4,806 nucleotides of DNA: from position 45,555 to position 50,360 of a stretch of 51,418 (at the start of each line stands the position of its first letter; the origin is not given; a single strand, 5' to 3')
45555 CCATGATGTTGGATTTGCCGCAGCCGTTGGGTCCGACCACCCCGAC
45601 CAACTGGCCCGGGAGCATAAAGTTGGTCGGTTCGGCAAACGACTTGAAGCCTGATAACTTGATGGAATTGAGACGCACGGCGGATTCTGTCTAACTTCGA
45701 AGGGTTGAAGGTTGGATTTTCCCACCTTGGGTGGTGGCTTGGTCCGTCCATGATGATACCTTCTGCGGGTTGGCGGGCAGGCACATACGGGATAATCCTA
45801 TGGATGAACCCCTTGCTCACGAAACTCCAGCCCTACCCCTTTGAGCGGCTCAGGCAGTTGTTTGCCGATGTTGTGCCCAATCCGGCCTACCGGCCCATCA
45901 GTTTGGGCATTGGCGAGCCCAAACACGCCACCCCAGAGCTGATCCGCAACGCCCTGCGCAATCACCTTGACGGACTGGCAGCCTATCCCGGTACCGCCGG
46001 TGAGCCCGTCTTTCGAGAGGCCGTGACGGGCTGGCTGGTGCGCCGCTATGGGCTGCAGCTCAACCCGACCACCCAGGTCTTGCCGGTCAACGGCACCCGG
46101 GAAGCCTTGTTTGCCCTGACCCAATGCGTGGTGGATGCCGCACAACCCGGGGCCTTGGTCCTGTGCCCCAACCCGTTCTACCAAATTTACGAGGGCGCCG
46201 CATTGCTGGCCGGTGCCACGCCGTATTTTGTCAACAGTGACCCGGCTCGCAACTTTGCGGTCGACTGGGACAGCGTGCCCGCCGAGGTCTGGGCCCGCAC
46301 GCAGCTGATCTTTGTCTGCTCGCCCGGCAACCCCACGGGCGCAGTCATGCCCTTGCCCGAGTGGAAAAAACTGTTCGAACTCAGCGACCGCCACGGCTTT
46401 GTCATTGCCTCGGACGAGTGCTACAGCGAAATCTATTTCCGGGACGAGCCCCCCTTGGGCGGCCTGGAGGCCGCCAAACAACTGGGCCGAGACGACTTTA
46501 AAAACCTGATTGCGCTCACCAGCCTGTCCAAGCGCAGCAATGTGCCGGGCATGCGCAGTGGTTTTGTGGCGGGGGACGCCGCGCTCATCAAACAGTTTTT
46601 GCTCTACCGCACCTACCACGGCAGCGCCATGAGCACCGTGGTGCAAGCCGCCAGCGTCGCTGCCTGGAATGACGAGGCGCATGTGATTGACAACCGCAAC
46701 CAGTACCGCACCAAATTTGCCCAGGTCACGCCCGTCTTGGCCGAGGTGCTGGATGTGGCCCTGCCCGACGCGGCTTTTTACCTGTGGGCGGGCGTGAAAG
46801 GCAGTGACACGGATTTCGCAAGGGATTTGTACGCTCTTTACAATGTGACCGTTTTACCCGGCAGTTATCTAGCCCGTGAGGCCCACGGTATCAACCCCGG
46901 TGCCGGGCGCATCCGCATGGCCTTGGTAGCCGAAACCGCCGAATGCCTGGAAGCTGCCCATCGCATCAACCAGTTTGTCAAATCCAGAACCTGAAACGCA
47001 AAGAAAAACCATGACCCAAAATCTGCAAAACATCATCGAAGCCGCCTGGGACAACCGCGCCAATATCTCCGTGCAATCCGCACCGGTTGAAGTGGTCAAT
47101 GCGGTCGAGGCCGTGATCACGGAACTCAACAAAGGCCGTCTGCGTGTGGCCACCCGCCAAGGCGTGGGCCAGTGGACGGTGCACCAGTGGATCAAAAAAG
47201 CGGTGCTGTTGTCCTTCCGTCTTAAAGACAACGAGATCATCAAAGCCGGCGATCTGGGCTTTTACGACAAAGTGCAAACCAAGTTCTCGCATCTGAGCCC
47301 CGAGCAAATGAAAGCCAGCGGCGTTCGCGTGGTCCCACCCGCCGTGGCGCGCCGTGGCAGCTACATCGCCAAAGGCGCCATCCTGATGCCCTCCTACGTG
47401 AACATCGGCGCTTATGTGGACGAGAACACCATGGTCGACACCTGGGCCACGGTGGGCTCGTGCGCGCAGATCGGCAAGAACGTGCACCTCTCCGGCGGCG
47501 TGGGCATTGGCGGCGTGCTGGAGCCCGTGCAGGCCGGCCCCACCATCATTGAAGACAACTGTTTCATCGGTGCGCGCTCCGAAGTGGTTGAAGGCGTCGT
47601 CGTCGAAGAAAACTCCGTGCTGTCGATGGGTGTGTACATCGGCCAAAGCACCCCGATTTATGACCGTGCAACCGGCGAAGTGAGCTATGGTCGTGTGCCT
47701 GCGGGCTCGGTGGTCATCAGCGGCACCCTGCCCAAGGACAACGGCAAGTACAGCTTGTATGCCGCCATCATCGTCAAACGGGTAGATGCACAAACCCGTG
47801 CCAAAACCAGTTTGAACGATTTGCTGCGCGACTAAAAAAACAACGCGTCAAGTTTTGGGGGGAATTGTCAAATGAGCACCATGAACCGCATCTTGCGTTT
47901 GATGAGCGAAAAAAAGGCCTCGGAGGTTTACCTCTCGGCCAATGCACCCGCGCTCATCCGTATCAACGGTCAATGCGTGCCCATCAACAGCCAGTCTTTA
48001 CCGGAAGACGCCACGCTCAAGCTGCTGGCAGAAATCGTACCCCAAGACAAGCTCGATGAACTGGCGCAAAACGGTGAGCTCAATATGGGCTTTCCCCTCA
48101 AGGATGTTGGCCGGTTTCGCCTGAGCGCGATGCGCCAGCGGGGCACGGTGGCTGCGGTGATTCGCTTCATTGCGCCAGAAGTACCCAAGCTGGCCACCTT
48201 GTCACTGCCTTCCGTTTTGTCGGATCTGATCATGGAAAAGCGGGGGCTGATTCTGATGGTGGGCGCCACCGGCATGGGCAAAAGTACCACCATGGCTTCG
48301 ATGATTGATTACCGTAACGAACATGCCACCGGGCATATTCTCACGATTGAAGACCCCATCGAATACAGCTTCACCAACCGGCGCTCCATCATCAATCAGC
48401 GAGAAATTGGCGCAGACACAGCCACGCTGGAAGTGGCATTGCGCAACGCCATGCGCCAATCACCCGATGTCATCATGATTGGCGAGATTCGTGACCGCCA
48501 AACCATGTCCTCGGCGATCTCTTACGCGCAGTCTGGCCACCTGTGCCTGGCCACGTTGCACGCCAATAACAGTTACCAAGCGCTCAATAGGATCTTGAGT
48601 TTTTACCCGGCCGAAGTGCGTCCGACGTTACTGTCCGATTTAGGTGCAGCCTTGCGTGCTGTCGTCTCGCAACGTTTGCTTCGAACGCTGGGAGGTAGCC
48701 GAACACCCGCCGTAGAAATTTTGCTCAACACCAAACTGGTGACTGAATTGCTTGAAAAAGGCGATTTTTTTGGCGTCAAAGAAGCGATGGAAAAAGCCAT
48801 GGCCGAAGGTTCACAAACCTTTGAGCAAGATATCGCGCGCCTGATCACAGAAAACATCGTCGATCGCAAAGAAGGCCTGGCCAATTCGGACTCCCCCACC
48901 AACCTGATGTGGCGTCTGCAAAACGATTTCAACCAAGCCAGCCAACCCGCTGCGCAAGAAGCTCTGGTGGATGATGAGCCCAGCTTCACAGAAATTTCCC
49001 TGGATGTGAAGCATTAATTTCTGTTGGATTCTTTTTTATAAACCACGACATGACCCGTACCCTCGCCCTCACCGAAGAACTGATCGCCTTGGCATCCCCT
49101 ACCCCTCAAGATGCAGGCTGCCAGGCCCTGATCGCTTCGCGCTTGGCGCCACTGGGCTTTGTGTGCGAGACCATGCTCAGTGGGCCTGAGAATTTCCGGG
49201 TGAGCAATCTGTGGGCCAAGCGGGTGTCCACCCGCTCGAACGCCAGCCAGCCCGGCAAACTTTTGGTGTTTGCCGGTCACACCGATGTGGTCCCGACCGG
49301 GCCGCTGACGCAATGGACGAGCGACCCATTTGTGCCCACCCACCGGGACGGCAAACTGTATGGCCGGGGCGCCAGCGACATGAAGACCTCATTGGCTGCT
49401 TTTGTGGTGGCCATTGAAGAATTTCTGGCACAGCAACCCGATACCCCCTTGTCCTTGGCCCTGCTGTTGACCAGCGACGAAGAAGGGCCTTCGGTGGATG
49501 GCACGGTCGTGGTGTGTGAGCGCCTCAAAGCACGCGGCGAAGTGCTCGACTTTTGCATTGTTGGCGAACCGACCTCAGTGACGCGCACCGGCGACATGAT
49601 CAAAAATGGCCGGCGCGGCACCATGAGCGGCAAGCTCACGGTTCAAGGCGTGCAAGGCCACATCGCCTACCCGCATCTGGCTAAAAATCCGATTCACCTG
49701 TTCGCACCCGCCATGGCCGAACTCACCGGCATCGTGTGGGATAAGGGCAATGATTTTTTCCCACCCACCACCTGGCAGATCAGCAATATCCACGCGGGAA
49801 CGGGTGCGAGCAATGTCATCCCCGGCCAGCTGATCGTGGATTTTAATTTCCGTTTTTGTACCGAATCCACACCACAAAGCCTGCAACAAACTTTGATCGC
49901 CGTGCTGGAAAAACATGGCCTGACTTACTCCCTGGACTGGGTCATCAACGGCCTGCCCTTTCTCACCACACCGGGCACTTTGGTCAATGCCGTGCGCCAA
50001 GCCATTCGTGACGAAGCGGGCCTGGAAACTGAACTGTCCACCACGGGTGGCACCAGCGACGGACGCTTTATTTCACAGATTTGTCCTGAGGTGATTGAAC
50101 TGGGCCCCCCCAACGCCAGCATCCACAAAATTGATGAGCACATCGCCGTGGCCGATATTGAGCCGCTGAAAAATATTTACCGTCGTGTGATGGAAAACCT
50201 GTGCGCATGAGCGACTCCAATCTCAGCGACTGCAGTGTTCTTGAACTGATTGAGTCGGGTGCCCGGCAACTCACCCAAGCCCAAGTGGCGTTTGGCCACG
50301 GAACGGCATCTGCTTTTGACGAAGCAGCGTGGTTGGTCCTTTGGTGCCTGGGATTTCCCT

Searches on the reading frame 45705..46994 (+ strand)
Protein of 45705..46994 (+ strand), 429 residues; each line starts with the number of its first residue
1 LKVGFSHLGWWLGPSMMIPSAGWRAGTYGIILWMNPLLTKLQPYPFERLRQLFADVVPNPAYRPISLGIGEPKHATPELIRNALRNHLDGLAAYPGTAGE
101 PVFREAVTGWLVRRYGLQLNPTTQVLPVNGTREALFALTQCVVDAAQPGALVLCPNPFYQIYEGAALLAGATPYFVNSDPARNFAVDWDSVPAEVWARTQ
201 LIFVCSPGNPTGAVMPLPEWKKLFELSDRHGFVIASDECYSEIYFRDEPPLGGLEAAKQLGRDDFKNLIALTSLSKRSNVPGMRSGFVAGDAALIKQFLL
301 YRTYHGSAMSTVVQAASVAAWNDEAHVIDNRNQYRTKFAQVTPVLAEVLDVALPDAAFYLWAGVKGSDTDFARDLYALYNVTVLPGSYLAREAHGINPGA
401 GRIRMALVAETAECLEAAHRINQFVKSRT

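Call 44: search_protein_families(library=pfam, proteins=[window:45705-46994:+], max_evalue=0.00001)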
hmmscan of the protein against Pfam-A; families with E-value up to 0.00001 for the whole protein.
window:45705-46994:+ (429 aa): 1 family
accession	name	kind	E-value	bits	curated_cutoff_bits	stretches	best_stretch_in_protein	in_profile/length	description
PF00155.27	Aminotran_1_2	-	5.4e-53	180.9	19.7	1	65-421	4-361/361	Aminotransferase class I and II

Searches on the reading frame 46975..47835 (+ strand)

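Call 44: search_protein_families(library=pfam, proteins=[window:46975-47835:+], max_evalue=0.00001)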
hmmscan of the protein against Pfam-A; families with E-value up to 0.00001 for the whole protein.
window:46975-47835:+ (286 aa): 3 families
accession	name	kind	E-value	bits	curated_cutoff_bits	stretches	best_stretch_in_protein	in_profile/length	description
PF14805.11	THDPS_N_2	-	2e-25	89.2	25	1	16-83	1-67/67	Tetrahydrodipicolinate N-succinyltransferase N-terminal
PF14602.12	Hexapep_2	-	1.1e-13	51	27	1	189-223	1-33/34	Hexapeptide repeat of succinyl-transferase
PF00132.30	Hexapep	-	1.6e-13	50.1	27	1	189-223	1-35/36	Bacterial transferase hexapeptide (six repeats)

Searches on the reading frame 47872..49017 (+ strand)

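Call 44: search_protein_families(library=pfam, proteins=[window:47872-49017:+], max_evalue=0.00001)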
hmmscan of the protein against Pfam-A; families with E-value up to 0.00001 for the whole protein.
window:47872-49017:+ (381 aa): 1 family
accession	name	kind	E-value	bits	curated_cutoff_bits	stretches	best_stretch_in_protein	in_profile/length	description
PF00437.27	T2SSE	-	7.3e-42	143.8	24.9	1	5-274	13-282/370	Type II/IV secretion system protein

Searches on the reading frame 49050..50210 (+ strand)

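Call 44: search_protein_families(library=pfam, proteins=[window:49050-50210:+], max_evalue=0.00001)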
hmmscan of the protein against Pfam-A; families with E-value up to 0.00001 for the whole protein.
window:49050-50210:+ (386 aa): 2 families
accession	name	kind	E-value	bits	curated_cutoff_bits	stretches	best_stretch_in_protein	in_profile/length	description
PF01546.33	Peptidase_M20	-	1.2e-43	149.9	24.6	1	74-383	2-206/206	Peptidase family M20/M25/M40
PF07687.19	M20_dimer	-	2e-26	92.5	21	1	186-292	1-105/107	Peptidase dimerisation domain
